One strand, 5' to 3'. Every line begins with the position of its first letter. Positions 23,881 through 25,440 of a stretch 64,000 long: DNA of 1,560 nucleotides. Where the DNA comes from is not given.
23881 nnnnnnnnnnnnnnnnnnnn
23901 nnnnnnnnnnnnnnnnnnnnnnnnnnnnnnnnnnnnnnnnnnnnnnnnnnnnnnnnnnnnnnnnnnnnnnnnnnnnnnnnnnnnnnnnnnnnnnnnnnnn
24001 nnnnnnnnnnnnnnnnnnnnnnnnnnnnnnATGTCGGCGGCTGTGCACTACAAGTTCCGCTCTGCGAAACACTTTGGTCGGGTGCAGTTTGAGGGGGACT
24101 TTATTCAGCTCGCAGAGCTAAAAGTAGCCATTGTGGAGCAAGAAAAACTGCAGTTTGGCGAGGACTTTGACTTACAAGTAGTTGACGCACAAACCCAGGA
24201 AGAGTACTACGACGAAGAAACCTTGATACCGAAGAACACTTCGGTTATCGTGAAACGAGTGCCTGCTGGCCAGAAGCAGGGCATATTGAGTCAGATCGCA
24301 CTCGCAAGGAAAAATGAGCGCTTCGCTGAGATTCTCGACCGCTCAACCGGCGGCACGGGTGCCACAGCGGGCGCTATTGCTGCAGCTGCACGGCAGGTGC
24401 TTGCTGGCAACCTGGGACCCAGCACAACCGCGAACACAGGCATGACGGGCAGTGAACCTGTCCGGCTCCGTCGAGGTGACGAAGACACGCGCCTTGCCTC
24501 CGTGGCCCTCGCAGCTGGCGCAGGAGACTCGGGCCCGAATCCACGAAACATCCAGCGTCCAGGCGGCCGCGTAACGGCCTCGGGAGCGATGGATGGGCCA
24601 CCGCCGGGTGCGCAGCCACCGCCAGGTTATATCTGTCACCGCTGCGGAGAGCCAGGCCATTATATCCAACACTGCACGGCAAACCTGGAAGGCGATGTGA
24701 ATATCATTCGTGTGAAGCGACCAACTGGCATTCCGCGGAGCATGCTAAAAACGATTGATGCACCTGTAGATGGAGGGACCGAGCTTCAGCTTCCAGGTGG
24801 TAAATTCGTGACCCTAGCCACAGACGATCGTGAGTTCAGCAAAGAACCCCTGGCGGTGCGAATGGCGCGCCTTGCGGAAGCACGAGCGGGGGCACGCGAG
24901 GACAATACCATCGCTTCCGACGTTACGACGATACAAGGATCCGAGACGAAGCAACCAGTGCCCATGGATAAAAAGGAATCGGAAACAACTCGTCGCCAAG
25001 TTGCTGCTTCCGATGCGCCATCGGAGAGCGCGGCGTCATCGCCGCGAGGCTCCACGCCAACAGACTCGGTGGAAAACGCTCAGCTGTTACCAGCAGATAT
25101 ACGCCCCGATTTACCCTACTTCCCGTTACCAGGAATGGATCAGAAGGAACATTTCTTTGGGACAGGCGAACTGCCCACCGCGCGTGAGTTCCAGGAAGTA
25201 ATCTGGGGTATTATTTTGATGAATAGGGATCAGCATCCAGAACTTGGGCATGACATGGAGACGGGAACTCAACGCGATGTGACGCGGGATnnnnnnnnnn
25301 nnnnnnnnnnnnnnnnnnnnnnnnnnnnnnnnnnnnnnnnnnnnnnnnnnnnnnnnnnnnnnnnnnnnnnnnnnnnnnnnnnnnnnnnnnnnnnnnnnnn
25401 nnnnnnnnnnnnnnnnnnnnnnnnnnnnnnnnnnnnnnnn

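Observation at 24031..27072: RBBP6/Mpe1-like protein without a RING domain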

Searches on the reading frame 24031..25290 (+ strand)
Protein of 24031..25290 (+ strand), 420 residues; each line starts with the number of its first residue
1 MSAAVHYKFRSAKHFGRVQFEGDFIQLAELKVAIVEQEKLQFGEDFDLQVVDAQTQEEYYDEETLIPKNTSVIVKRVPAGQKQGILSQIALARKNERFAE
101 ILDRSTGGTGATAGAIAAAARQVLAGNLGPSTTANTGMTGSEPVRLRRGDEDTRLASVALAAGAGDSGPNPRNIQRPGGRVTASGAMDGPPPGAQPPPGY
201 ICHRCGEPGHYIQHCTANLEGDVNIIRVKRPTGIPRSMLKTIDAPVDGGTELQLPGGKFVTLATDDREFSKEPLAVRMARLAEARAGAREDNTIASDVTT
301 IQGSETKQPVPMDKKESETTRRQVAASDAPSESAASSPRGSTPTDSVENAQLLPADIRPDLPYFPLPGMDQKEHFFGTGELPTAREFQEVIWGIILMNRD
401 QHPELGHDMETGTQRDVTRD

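Call 12: find_homologous_proteins(query=A2, max_evalue=1e-10)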
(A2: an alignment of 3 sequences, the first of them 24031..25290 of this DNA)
Query A2 (3 sequences) (420 aa, profile of the alignment): 21 proteins with E <= 1e-10 among 8000 candidates.
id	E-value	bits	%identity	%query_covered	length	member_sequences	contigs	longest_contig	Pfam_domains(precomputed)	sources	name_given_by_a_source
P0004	8.6e-217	738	59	95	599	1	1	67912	PF13696.12,PF08783.18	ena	-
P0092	4.4e-77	278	45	68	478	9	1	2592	PF13696.12,PF08783.18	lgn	-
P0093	3.1e-45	173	37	64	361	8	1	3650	PF13696.12,PF08783.18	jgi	jgi:E3 ubiquitin-protein ligase RBBP6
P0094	3.6e-39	153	34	64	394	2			PF13696.12,PF08783.18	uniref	uniref:DWNN domain-containing protein n=1 Tax=Davidia involucrata TaxID=16924 RepID=A0A5B6ZIS9_DAVIN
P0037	1.8e-38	151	46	20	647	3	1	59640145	PF13696.12,PF08783.18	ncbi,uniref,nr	ncbi:hypothetical protein BRADI_3g51617v3 [Brachypodium distachyon]|uniref:DWNN domain-containing pr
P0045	1.2e-37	148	49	18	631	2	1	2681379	PF13696.12,PF08783.18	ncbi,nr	ncbi:hypothetical protein EUTSA_v10000768mg [Eutrema salsugineum]|nr:hypothetical protein EUTSA_v100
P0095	2.5e-36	144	38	56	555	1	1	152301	PF13696.12,PF08783.18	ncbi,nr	ncbi:hypothetical protein KSS87_015317 [Heliosperma pusillum]|nr:hypothetical protein KSS87_015317 [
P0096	5.0e-35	140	33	64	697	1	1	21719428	PF13696.12,PF08783.18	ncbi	ncbi:hypothetical protein ACP70R_019129 [Stipagrostis hirtigluma subsp. patula]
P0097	1.0e-31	129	51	19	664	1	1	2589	PF13696.12,PF00098.29,PF08783.18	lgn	-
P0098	6.2e-31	126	46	17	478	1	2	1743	PF13696.12,PF08783.18,PF15227.13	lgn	-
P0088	1.8e-23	102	31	66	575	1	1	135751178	PF13696.12,PF08783.18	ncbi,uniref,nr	ncbi:hypothetical protein POM88_033359 [Heracleum sosnowskyi]|uniref:DWNN domain-containing protein 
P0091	1.1e-20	92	48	18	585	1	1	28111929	PF08783.18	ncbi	ncbi:hypothetical protein F2Q69_00041822, partial [Brassica cretica]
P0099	1.1e-17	82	43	19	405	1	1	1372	PF13923.13,PF13696.12,PF04564.22,PF08783.18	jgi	jgi:hypothetical protein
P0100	1.2e-17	82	30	44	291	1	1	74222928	-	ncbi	ncbi:hypothetical protein HID58_057233, partial [Brassica napus]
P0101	3.6e-17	81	32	43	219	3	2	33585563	PF13696.12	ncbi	ncbi:unnamed protein product [Brassica rapa subsp. trilocularis]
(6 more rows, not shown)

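Call 26: search_protein_representatives(protein=window:24031-25290:+)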
Query: 420 residues. Proteins with E-value up to 0.001 (for the whole library): 1725; up to 1e-10: 679; up to 1e-30: 35. The best 150 are listed.
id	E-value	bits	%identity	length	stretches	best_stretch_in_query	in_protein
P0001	7.5e-275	927.6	100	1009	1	1-420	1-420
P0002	5.3e-184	628.4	75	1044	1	1-401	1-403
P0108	4.4e-56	207.1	48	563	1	10-300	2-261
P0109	5.0e-56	207.0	70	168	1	1-163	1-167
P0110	8.0e-52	193.1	39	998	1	1-349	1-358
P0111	1.5e-46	175.7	45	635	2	193-328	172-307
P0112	3.5e-38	148.2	47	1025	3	4-90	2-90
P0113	4.9e-38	147.7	51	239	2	4-84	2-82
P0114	2.1e-37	145.6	50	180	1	1-166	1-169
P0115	5.1e-37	144.4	47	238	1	1-185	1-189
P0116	9.1e-37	143.6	39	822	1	4-283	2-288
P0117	1.7e-36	142.6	36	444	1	1-277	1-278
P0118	9.4e-36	140.2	40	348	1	4-273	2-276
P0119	1.1e-35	140.0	51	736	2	3-92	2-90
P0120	6.6e-35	137.4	44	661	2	1-116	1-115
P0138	6.7e-31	124.2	46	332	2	4-83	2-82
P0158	4.4e-28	115.0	35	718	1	2-272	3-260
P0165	1.9e-27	112.9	33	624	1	1-287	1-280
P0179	2.2e-26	109.3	38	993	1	59-288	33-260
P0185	5.2e-26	108.1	38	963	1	59-284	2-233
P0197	2.7e-25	105.8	36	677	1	1-273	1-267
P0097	3.4e-25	105.4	37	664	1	4-331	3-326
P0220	3.2e-24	102.2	43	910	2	191-321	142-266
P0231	8.9e-24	100.8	35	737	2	4-102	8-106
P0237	1.4e-23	100.2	33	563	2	4-83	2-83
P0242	2.6e-23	99.2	33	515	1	1-314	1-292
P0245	4.1e-23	98.6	35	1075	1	59-320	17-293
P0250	8.1e-23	97.6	40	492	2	165-271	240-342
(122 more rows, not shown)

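Call 29: list_cluster_members(proteins=[P0108, P0110, P0111, P0179, P0185, P0220, P0231, P0245, P0092, P0004])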
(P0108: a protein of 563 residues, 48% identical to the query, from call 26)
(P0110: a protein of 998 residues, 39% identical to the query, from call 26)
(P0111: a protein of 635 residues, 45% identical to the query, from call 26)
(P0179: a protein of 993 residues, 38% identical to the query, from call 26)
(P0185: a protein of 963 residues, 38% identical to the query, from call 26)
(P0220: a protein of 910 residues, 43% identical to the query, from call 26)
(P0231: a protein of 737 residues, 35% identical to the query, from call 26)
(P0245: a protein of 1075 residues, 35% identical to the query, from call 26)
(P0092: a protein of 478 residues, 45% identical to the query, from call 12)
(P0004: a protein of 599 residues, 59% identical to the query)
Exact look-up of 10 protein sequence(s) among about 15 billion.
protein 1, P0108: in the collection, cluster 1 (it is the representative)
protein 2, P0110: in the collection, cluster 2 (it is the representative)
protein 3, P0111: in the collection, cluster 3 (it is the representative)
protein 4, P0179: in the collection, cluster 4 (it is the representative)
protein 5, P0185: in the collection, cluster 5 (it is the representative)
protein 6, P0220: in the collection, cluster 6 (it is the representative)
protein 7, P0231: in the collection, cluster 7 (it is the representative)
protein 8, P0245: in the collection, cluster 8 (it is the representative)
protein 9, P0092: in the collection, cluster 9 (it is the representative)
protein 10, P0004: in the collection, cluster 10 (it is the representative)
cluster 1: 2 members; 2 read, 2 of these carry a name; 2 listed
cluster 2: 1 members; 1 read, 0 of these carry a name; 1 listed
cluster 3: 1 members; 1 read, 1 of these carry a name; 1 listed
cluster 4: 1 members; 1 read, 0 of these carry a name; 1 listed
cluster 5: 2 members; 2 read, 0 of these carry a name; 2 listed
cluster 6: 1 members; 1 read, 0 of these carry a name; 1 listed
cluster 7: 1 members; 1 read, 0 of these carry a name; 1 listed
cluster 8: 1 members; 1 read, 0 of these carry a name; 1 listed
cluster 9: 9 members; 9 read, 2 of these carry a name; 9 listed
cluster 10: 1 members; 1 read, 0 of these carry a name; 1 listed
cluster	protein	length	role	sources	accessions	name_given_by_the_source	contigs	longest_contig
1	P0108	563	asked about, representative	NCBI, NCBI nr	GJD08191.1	Uncharacterized RING finger protein [Galdieria sulphuraria]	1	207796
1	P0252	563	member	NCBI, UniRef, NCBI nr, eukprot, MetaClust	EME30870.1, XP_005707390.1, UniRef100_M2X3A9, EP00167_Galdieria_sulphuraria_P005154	zinc-finger protein [Galdieria sulphuraria] | Zinc-finger protein n=1 Tax=Galdieria sulphuraria TaxID=130081 RepID=M2X3A9_GALSU | XP_005707390.1 zinc-finger protein [Galdieria sulphuraria]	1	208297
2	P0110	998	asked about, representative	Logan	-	-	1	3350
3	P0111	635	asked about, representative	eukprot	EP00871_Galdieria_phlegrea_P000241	jgi/Galph1/1217/GphlegSOOS_G6086.1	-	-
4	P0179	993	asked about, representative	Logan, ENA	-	-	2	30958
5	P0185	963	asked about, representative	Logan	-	-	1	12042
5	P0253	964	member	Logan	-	-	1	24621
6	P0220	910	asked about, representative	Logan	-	-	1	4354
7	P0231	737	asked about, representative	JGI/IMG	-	-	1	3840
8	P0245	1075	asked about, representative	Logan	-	-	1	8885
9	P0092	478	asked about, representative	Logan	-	-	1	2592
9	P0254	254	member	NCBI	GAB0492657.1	hypothetical protein MMPV_003925 [Pyropia vietnamensis]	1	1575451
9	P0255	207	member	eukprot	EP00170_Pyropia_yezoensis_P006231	contig_25347_g6250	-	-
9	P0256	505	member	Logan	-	-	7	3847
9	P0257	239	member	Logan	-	-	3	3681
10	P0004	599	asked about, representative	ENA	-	-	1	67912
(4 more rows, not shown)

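Call 30: list_cluster_members(proteins=[P0158, P0165, P0197, P0242, P0097, P0237, P0250, P0001, P0003, P0138])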
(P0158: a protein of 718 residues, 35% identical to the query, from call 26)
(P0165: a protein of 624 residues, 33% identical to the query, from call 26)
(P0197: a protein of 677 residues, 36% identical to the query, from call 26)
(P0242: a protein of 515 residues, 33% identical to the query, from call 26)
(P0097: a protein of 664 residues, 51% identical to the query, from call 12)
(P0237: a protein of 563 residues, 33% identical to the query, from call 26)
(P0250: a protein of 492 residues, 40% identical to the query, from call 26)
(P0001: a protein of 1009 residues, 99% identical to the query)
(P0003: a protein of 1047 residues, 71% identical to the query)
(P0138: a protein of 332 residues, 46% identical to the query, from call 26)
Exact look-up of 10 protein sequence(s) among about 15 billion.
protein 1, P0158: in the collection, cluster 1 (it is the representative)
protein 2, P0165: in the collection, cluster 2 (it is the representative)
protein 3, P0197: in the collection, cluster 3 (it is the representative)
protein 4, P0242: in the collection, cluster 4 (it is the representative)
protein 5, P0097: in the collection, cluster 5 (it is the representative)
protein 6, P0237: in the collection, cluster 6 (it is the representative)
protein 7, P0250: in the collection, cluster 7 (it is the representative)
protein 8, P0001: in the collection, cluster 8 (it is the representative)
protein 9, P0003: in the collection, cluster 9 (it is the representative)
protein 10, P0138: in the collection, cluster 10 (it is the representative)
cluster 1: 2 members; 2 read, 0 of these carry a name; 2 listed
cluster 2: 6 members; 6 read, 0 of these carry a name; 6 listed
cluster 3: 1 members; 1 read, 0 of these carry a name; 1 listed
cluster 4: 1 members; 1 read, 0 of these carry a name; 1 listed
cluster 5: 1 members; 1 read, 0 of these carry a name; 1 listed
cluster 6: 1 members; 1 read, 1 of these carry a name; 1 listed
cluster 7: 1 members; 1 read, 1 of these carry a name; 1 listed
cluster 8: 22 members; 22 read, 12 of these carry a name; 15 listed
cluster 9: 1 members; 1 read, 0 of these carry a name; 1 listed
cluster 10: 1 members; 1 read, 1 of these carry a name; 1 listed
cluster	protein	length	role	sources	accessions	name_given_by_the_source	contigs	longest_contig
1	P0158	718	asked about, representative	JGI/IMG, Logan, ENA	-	-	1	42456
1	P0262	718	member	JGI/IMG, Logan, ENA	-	-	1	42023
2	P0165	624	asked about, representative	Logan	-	-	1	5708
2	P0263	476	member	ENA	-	-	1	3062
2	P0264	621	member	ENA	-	-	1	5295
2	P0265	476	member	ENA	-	-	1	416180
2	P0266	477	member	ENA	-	-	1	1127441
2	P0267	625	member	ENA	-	-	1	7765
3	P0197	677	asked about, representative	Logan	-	-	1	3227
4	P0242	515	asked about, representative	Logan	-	-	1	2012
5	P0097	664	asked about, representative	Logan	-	-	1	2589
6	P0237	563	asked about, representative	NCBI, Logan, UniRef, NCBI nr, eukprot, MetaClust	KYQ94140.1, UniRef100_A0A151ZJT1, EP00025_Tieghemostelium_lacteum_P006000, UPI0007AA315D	hypothetical protein DLAC_04426 [Tieghemostelium lacteum] | CCHC-type domain-containing protein n=1 Tax=Tieghemostelium lacteum TaxID=361077 ... | KYQ94140.1 hypothetical protein DLAC_04426 [Tieghemostelium lacteum]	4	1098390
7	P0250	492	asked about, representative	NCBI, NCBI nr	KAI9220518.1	DWNN domain-containing protein [Blastocladiella britannica]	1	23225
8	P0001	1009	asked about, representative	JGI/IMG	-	hypothetical protein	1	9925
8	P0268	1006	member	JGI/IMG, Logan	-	hypothetical protein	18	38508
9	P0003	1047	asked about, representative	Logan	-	-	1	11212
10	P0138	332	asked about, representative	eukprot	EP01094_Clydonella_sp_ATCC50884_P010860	TRINITY_DN20679_c0_g1_i1.p1 TRINITY_DN20679_c0_g1~~TRINITY_DN20679_c0_g1_i1.p1 ORF ...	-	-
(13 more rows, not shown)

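Call 37: find_encoding_contigs(protein=P0108, flank=10000, max_places=2)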
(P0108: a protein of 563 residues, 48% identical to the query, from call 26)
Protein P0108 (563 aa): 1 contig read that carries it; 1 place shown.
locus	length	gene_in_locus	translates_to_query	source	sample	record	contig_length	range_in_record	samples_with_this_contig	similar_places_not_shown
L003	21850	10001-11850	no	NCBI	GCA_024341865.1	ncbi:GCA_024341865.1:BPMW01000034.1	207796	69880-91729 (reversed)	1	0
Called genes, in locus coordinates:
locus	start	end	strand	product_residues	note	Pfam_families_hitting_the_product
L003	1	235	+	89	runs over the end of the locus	-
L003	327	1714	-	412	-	PF00557:Peptidase_M24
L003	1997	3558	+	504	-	PF00266:Aminotran_5, PF01053:Cys_Met_Meta_PP (weak)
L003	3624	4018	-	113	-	PF04032:Rpr2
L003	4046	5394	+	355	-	-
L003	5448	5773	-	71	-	PF05251:Ost5 (weak)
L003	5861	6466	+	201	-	PF01251:Ribosomal_S7e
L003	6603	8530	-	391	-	PF14608:zf-CCCH_2 (faint), PF00642:zf-CCCH, PF25427:zf-CCCH_UNK (faint), PF00642:zf-CCCH, PF18044:zf-CCCH_4 (weak), PF18345:zf_CCCH_4, PF25585:zf-CCCH_DUS3L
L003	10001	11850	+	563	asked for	PF08783:DWNN, PF13696:zf-CCHC_2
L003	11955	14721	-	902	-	PF00488:MutS_V, PF20297:MSSS (weak), PF01713:Smr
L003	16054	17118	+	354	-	-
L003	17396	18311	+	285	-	PF04278:Tic22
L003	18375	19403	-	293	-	PF00248:Aldo_ket_red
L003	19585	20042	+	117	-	PF01423:LSM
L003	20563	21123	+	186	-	PF17832:Pre-PUA, PF26292:PUA_elF2D, PF01472:PUA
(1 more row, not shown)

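Call 54: find_encoding_contigs(protein=P0092, flank=3000, max_places=3)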
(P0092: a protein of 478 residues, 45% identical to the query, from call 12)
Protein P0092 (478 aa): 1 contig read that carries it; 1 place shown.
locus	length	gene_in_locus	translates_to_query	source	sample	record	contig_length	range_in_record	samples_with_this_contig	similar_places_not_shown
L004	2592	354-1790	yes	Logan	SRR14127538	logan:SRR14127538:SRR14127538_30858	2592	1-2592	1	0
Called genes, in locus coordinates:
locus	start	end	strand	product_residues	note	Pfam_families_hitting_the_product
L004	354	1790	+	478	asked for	PF08783:DWNN, PF13696:zf-CCHC_2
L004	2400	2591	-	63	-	?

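Call 59: predict_structure(alignment_id=A4)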
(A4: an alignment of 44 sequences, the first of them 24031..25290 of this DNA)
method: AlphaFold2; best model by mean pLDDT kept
length: 420 residues; sequences in the alignment: 44
mean_pLDDT: 65.4   pTM: 0.34
mean pLDDT of the five models: 65.4, 63.3, 62.8, 62.0, 61.7
residues with pLDDT >= 90: 78; 70-90: 92; 50-70: 103; < 50: 147
segments of 3 or more residues with pLDDT < 50: 102-114, 130-147, 163-186, 294-300, 305-307, 314-317, 319-323, 325-329, 331-333, 335-337, 339-342, 347-356, 361-365, 367-372, 374-379, 402-416
pLDDT, mean of each block of 10 residues (from residue 1): 94 97 96 94 84 97 95 90 65 58 44 52 56 41 50 68 45 39 50 86 88 79 57 81 78 83 72 75 73 47 48 48 47 46 45 46 48 47 77 74 43 45
secondary structure, 60 per line:
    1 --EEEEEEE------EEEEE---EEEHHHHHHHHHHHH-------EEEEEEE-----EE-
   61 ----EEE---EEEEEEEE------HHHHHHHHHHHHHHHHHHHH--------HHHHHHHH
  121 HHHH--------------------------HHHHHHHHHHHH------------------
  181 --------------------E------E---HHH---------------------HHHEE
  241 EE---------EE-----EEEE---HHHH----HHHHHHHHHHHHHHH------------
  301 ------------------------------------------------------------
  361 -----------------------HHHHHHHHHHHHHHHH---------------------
elements in order: E3-9 E16-20 E24-26 H27-38 E46-52 E65-67 E71-78 H85-104 H113-124 H151-162 E239-242 E259-262 H266-269 H274-288 H384-399

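Call 62: fold_search(model_id=the predicted structure, library=pdb)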
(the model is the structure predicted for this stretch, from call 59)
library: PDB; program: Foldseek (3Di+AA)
matches with E <= 10: 658; with E <= 0.001: 2
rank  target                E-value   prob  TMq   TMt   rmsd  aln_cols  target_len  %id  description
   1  2c7h_MODEL_1_A        3.9e-09  1.00  0.18  0.84   1.9        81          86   49  Solution NMR structure of the DWNN domain from human RBBP6 (released 2006-01-19)
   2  6i1d_B                6.3e-08  1.00  0.18  0.82   1.1        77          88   40  Structure of the Ysh1-Mpe1 nuclease complex from S.cerevisiae (released 2019-02-13)
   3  7r7s_J                1.6e-03  1.00  0.16  0.55   2.9        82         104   10  p47-bound p97-R155H mutant with ATPgammaS (released 2021-08-04)
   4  2d5g_A                1.8e-03  1.00  0.13  0.51   4.4        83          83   17  Structure of ubiquitin fold protein R767E mutant (released 2006-11-01)
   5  4wip_C                1.9e-03  1.00  0.14  0.53   4.8        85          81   19  DIX domain of human Dvl2 (released 2015-05-13)
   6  4wip_A                4.5e-03  1.00  0.13  0.51   4.7        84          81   17  DIX domain of human Dvl2 (released 2015-05-13)
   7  4hwi_B                4.7e-03  1.00  0.14  0.32   9.1       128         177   14  Crystal structure of ATBAG1 in complex with HSP70 (released 2013-05-29)
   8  3pz8_D                5.0e-03  1.00  0.14  0.53   4.8        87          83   17  Crystal structure of Dvl1-DIX(Y17D) mutant (released 2010-12-29)
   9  5ok6_A                6.0e-03  1.00  0.16  0.29   2.8        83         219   12  Ubiquitin specific protease 11 USP11 - peptide F complex (released 2018-08-08)
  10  2knb_MODEL_1_A        6.0e-03  1.00  0.14  0.61   3.7        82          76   18  Solution NMR structure of the parkin Ubl domain in complex with the endophilin-A1 SH3 domain (released 2009-12-22)
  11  3dhg_C                6.4e-03  1.00  0.15  0.64   3.4        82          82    8  Crystal Structure of Toluene 4-Monoxygenase Hydroxylase (released 2008-12-30)
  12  1v6e_MODEL_1_A        6.8e-03  1.00  0.15  0.48   4.9        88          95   11  Solution Structure of a N-terminal Ubiquitin-like Domain in Mouse Tubulin-specific Chaperone B (released 2004-12-14)
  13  1wsp_A                6.8e-03  1.00  0.13  0.53   4.6        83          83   19  Crystal structure of axin dix domain (released 2006-02-14)
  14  9m1k_E                7.2e-03  0.99  0.14  0.48   4.3        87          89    9  Cryo-EM structure of the TBC-DE-Arl2-beta-tubulin complex with GTP (released 2025-10-22)
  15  9m1m_E                8.2e-03  1.00  0.15  0.12   3.3        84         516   11  Cryo-EM structure of the TBC-DEC-Arl2-alpha-beta-tubulin complex with GDP-AlFx (released 2025-10-22)
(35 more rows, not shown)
